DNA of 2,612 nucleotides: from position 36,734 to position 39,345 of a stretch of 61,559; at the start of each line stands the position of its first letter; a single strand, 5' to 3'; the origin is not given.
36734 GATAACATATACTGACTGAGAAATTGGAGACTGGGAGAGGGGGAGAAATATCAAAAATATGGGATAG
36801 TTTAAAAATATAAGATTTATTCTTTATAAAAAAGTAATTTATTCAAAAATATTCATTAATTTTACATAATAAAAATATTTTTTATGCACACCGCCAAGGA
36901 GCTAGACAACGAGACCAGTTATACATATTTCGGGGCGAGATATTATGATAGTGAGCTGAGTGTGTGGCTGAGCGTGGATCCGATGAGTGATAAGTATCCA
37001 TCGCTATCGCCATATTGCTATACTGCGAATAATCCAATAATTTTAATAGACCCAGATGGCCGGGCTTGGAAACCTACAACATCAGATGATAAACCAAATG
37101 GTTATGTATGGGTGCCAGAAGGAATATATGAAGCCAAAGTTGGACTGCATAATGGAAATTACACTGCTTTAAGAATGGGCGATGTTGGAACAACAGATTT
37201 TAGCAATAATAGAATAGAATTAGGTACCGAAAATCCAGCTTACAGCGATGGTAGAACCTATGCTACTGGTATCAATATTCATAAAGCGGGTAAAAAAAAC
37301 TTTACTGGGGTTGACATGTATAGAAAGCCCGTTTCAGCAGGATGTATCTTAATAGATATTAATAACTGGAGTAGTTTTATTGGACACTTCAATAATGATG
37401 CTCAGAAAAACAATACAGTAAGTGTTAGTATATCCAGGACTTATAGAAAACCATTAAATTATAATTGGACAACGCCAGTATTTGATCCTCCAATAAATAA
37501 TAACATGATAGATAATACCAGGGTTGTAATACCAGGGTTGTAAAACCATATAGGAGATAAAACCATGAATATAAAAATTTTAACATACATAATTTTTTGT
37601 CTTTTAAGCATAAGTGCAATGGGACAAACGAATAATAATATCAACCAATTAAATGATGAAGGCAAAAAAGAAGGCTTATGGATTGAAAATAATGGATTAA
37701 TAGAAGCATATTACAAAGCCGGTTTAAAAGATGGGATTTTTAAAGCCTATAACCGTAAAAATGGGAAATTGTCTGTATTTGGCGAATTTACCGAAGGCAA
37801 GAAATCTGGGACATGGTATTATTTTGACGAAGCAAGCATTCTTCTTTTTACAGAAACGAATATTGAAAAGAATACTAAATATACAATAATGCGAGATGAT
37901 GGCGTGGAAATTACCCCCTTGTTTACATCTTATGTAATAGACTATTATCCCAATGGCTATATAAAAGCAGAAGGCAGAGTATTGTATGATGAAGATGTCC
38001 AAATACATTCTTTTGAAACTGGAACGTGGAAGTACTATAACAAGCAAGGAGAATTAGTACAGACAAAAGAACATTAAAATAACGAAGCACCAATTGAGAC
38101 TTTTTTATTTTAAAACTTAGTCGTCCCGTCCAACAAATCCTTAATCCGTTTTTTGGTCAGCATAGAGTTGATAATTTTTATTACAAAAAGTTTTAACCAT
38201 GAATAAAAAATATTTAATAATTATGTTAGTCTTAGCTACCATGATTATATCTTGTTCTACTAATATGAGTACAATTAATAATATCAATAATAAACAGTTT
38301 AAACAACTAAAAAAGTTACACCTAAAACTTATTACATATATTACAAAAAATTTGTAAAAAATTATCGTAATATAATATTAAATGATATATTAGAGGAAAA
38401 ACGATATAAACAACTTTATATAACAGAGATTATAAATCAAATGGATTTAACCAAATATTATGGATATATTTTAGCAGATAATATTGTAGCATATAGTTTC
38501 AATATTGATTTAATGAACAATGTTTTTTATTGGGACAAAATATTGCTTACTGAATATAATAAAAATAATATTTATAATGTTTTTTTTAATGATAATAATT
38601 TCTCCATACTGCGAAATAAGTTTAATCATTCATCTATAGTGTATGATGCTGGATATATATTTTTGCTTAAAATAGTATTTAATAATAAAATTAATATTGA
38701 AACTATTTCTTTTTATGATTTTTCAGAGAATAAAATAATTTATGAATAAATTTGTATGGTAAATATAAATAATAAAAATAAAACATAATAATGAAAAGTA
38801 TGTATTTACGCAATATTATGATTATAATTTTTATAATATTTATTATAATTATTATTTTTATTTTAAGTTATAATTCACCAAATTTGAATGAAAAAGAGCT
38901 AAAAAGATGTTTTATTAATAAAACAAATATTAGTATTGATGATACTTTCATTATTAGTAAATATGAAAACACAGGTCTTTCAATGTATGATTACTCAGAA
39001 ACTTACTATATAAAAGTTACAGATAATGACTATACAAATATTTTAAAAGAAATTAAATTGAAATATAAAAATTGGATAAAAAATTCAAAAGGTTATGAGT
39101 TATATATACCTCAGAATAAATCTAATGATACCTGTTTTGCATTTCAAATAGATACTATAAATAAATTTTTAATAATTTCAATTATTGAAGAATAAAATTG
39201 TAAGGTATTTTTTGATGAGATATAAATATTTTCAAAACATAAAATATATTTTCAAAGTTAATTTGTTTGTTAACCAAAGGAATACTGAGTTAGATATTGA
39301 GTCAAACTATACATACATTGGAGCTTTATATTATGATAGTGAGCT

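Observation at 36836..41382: Array of orphan RHS C-terminal toxin modules with exported candidate immunity genes and no rhs shell gene in sight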

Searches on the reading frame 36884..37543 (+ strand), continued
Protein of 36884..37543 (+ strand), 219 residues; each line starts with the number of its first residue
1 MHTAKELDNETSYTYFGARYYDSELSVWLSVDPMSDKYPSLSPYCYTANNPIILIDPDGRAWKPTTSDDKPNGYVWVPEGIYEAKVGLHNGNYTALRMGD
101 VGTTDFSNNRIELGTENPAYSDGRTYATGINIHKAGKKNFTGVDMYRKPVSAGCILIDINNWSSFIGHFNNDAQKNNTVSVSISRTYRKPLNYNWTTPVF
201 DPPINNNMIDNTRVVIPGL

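Call 42: find_related_loci(query=L007:11425-12870:+, collection=genome_contigs, flank=10000)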
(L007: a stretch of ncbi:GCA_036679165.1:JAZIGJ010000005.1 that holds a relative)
Query L007:11425-12870:+ (482 aa) in genome_contigs; peptide patterns used: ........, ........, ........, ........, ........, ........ (x = any residue, [..] = any of these).
96 stretches matched a pattern; 78 encode a relative of the query (tblastn E <= 1e-3); 74 distinct loci.
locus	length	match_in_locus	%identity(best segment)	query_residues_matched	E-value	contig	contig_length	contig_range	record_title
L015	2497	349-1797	90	1-482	0e+0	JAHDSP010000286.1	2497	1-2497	MAG: Bacteroidales bacterium isolate SV3-B6.1 k141_64019, whole genome shotgun sequence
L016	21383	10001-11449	88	1-482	0e+0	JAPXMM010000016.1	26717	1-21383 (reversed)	MAG: Bacteroidales bacterium isolate binned_ad_5.57 NODE_1715_length_26717_cov_5.099022, whole genome shotgun sequence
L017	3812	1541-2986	89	1-482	0e+0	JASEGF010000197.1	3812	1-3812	MAG: Bacteroidales bacterium isolate Yes49-27 NODE_197_length_3812_cov_4.363854, whole genome shotgun sequence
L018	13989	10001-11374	91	26-482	0e+0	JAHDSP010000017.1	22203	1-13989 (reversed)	MAG: Bacteroidales bacterium isolate SV3-B6.1 k141_56721, whole genome shotgun sequence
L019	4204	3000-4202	87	1-400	0e+0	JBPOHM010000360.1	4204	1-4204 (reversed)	MAG: Bacillota bacterium isolate MAG_142 c_000000306338, whole genome shotgun sequence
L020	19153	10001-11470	60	1-481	0e+0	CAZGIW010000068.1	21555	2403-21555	MAG TPA_asm: uncultured Bacteroidales bacterium isolate SRP241326_co1_354 genome assembly, contig: NODE_3596_length_2155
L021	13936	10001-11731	57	1-482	3e-175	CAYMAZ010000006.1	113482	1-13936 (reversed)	MAG TPA_asm: uncultured Bacteroidales bacterium isolate SRP192927_co7_123 genome assembly, contig: NODE_176_length_11348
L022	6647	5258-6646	52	1-459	3e-149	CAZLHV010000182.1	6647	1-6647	MAG TPA_asm: uncultured Bacteroidaceae bacterium isolate binchicken_co22_254 genome assembly, contig: NODE_11159_length_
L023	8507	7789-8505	91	75-312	4e-138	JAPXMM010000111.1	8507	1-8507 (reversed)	MAG: Bacteroidales bacterium isolate binned_ad_5.57 NODE_8917_length_8507_cov_4.282578, whole genome shotgun sequence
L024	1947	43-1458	48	13-482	3e-141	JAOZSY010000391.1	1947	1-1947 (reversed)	MAG: Bacteroidales bacterium isolate GMC7.concoct.166 GMC7_76249_length_1947_cov_6.347252, whole genome shotgun sequence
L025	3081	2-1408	48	16-482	6e-137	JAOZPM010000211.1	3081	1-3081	MAG: Bacteroidales bacterium isolate GMC4.metabat2.217 GMC4_74853_length_3081_cov_8.021811, whole genome shotgun sequenc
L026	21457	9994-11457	46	1-482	4e-131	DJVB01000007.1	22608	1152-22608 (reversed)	MAG TPA_asm: Bacteroidales bacterium UBA6267 UBA6267_contig_5712, whole genome shotgun sequence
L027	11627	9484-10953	47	1-482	3e-129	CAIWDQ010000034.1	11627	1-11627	uncultured bacterium isolate Umea3p4_bin-1352 genome assembly, contig: bin-1352:034/657, whole genome shotgun sequence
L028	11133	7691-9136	48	1-482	2e-122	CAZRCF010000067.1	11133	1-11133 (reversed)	MAG TPA_asm: uncultured Lentimicrobiaceae bacterium isolate binchicken_co340_7 genome assembly, contig: NODE_2810_length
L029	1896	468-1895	44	1-470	9e-114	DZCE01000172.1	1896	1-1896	MAG TPA_asm: Arcobacter nitrofigilis isolate SulCav_PC08_64_34_38 SulCav_PC08-64_64813_length_1896_cov_17.540467, whole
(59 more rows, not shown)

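Call 45: search_protein_families(library=pfam, proteins=[L016:2417-12157:+, L016:851-2401:+, L016:57-563:+], max_evalue=0.01)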
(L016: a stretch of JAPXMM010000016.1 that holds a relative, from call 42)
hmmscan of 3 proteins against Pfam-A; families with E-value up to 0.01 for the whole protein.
L016:2417-12157:+ (3246 aa): 4 families
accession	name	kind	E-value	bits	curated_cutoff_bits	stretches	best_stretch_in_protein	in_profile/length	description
PF03534.18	SpvB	-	6.2e-28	98.3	22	1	460-652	3-184/287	Salmonella virulence plasmid 65kDa B protein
PF05593.20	RHS_repeat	-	1.4e-17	64.1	22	0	2437-2468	1-32/38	RHS Repeat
PF12256.14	TcdB_toxin_midN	-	2.3e-07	30.7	24.8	1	1853-1983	29-175/181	Insecticide toxin TcdB middle/N-terminal region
PF13517.12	FG-GAP_3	-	6.4e-07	30.3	26.9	1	1767-1796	1-31/61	FG-GAP-like repeat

L016:851-2401:+ (516 aa): 1 family
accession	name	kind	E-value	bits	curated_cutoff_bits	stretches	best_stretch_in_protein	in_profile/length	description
PF18962.6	Por_Secre_tail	-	4.8e-05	24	27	1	443-515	2-75/75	Secretion system C-terminal sorting domain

L016:57-563:+ (168 aa): 1 family
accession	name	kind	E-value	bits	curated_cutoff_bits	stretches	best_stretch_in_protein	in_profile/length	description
PF02875.26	Mur_ligase_C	-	1.1e-15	59.1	28.4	1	43-160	1-126/127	Mur ligase, glutamate ligase domain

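Call 71: find_homologous_proteins(query=L016:2417-5416:+, max_evalue=1e-10)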
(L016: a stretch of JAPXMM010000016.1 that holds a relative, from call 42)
Query L016:2417-5416:+ (1000 aa): 16 proteins with E <= 1e-10 among 7642 candidates.
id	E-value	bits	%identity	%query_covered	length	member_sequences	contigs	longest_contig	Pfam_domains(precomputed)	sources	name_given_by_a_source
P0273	0.0e+0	1514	72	93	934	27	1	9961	PF03534.19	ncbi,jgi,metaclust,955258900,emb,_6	metaclust:\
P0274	1.4e-269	915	47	93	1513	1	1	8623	PF03534.19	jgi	jgi:hypothetical protein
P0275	3.3e-215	735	41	93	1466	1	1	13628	PF03534.19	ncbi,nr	ncbi:MAG: hypothetical protein HY951_01260, partial [Bacteroidia bacterium]|nr:hypothetical protein 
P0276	1.2e-202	694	42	82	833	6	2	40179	PF03534.19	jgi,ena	-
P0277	2.2e-187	643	36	100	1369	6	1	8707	PF24108.2,PF03534.19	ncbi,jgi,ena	jgi:hypothetical protein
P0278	1.7e-175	604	36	90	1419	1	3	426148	PF13517.13,PF03534.19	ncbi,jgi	jgi:hypothetical protein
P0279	3.3e-173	596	37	91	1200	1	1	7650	PF03534.19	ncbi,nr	ncbi:MAG TPA: SpvB/TcaC N-terminal domain-containing protein, partial [Cyclobacteriaceae bacterium]|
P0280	2.7e-169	583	37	90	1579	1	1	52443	PF03534.19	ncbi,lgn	ncbi:MAG: SpvB/TcaC N-terminal domain-containing protein [Bacteroidales bacterium]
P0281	9.8e-140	486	34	90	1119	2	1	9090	PF03534.19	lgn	-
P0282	1.8e-130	455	39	45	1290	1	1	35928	PF03534.19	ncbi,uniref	ncbi:SpvB/TcaC N-terminal domain-containing protein [Chryseobacterium sp. 2TAF14]|uniref:SpvB/TcaC N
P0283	5.2e-122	427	34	81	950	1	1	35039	PF03534.19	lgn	-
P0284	2.5e-115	405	42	49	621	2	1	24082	PF03534.19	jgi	jgi:hypothetical protein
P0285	1.3e-114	402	46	42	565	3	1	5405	PF03534.19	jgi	jgi:hypothetical protein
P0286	2.1e-107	379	31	80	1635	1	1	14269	PF03534.19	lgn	-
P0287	1.5e-103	366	44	41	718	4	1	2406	PF03534.19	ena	-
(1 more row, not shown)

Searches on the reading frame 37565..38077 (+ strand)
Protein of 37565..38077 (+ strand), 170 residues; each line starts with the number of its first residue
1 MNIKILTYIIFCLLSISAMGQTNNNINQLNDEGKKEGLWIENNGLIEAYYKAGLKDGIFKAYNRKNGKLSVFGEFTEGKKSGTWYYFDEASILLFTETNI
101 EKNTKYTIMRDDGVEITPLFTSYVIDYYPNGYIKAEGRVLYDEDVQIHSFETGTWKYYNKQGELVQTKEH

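Call 4: search_protein_families(library=pfam, proteins=[window:37565-38077:+], max_evalue=1)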
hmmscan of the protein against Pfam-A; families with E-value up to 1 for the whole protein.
window:37565-38077:+ (170 aa): 3 families
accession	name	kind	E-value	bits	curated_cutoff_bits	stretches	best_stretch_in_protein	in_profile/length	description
PF19127.6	Choline_bind_3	-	0.0084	16.5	27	0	76-91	26-39/47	Choline-binding repeat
PF09084.16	NMT1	-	0.027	14.8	20.5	1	77-157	92-173/216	NMT1/THI5 like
PF01473.26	Choline_bind_1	-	0.17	12.7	20.5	1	81-89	7-15/19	Putative cell wall binding repeat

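Call 5: search_protein_families(library=ncbifam, proteins=[window:37565-38077:+], max_evalue=1)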
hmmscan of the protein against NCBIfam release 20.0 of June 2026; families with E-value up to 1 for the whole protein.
window:37565-38077:+ (170 aa): 1 family
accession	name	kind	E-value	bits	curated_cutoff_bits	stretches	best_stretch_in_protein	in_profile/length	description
NF033566.1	adhes_LIC20035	equivalog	5.8e-05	22.1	250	1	32-166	141-290/434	LIC20035 family adhesin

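Call 74: search_solved_structures(query=window:37565-38077:+, max_evalue=1)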
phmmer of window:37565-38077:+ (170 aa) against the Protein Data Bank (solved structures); distinct sequences matched with E-value up to 1: 7.
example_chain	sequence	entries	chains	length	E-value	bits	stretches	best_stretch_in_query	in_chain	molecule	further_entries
2y6e_A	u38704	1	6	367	0.095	15.8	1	72-109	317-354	UBIQUITIN CARBOXYL-TERMINAL HYDROLASE 4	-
7r2g_A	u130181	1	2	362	0.11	15.7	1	72-109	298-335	Ubiquitin carboxyl-terminal hydrolase 15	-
6gh9_A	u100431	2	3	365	0.11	15.6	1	72-109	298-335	Ubiquitin carboxyl-terminal hydrolase 15 | Ubiquitin carboxyl-terminal hydrolase 15,Ubiquitin carboxyl-terminal hydrolase 15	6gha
6cpm_C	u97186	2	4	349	0.12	15.4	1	72-108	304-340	Ubiquitin carboxyl-terminal hydrolase 15 | Ubiquitin carboxyl-terminal hydrolase 15,Ubiquitin carboxyl-terminal hydrolase 15,Ubiquiti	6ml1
9vvv_A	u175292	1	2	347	0.13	15.3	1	72-108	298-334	Ubiquitin carboxyl-terminal hydrolase 15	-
6crn_A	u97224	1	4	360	0.15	15.2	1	72-108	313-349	Ubiquitin carboxyl-terminal hydrolase 15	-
8oyp_A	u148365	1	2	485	0.35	14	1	73-109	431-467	Ubiquitin carboxyl-terminal hydrolase 11,Response regulator FrzS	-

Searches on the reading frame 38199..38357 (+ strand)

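Call 4: search_protein_families(library=pfam, proteins=[window:38199-38357:+], max_evalue=1)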
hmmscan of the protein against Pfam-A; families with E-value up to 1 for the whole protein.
window:38199-38357:+ (52 aa): 2 families
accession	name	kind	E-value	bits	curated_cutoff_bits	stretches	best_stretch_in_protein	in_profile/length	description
PF20205.3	DUF6567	-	0.0079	16.5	27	1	1-46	1-48/123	Family of unknown function (DUF6567)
PF09710.15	Trep_dent_lipo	-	0.03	13.7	25.3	1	2-38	1-37/397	Treponema clustered lipoprotein (Trep_dent_lipo)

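Call 5: search_protein_families(library=ncbifam, proteins=[window:38199-38357:+], max_evalue=1)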
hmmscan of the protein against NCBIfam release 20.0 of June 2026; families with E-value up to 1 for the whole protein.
window:38199-38357:+ (52 aa): 4 families
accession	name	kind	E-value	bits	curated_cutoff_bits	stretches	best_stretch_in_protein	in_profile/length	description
NF053772.1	BSAP5b_fam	equivalog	0.0067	15.8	380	1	1-37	1-38/418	BSAP5b family pore-forming toxin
NF053689.1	BamJ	equivalog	0.045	14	100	1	1-35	1-38/184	BamJ family beta-barrel-assembly machinery protein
NF047615.1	LIC13259_LIC11441_fam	subfamily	0.06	13.8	100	1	6-47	4-44/144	LIC13259/LIC11441 family protein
NF053691.1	BamM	equivalog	0.12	11.3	315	1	1-48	1-51/376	BamM family beta-barrel-assembly machinery protein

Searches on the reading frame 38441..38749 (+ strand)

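Call 4: search_protein_families(library=pfam, proteins=[window:38441-38749:+], max_evalue=1)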
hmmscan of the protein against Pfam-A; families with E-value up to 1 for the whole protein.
window:38441-38749:+ (102 aa): 1 family
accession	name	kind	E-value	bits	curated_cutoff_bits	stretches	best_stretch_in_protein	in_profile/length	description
PF07379.16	DUF1494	-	0.0059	17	24.3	1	8-80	4-78/179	Protein of unknown function (DUF1494)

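Call 5: search_protein_families(library=ncbifam, proteins=[window:38441-38749:+], max_evalue=1)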
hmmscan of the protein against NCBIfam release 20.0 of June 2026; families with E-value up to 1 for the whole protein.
window:38441-38749:+ (102 aa): 0 families

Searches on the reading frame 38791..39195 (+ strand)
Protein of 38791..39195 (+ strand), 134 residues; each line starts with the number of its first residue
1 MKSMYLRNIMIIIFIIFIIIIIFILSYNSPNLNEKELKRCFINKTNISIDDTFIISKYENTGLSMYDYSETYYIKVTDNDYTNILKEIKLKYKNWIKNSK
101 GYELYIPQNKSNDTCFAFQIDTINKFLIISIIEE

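Call 4: search_protein_families(library=pfam, proteins=[window:38791-39195:+], max_evalue=1)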
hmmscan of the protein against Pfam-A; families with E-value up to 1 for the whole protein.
window:38791-39195:+ (134 aa): 9 families
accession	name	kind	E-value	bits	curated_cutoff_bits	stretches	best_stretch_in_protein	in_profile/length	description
PF24595.1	DUF7619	-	0.001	19.6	27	1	45-111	37-103/133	Domain of unknown function (DUF7619)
PF12698.13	ABC2_membrane_3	-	0.0025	17.4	31.6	1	9-113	6-92/347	ABC-2 family transporter protein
PF24797.1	Beta-prop_WDR35_TULP_N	-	0.013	15.1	80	1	32-103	149-220/332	WDR35/TULP4 N-terminal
PF25184.1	YxzE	-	0.025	16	40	1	9-35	5-31/65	YxzE-like putative bacteriocin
PF25519.1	ILCR1_N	-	0.047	14.1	27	0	94-124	80-111/164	ILCR1 N-terminal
PF06667.17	PspB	-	0.055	14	25.6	1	9-38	7-36/73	Phage shock protein B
PF19071.5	DUF5767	-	0.066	13.8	26.9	1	53-95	17-57/84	Family of unknown function (DUF5767)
PF18373.7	Spectrin_2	-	0.066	13.8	26.4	1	76-110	24-58/78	Spectrin like domain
PF10717.14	ODV-E18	-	0.2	12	28.1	1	4-50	26-74/87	Occlusion-derived virus envelope protein ODV-E18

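Call 5: search_protein_families(library=ncbifam, proteins=[window:38791-39195:+], max_evalue=1)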
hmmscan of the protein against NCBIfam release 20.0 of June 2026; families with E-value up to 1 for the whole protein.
window:38791-39195:+ (134 aa): 2 families
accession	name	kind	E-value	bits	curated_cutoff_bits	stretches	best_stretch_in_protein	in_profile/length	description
NF042931.1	SAG1386_EF1546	equivalog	0.12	12.5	80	1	8-36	32-60/158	SAG1386/EF1546 family surface-associated protein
NF006993.0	PRK09458.1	equivalog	0.15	12.5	90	1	8-38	7-37/75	envelope stress response membrane protein PspB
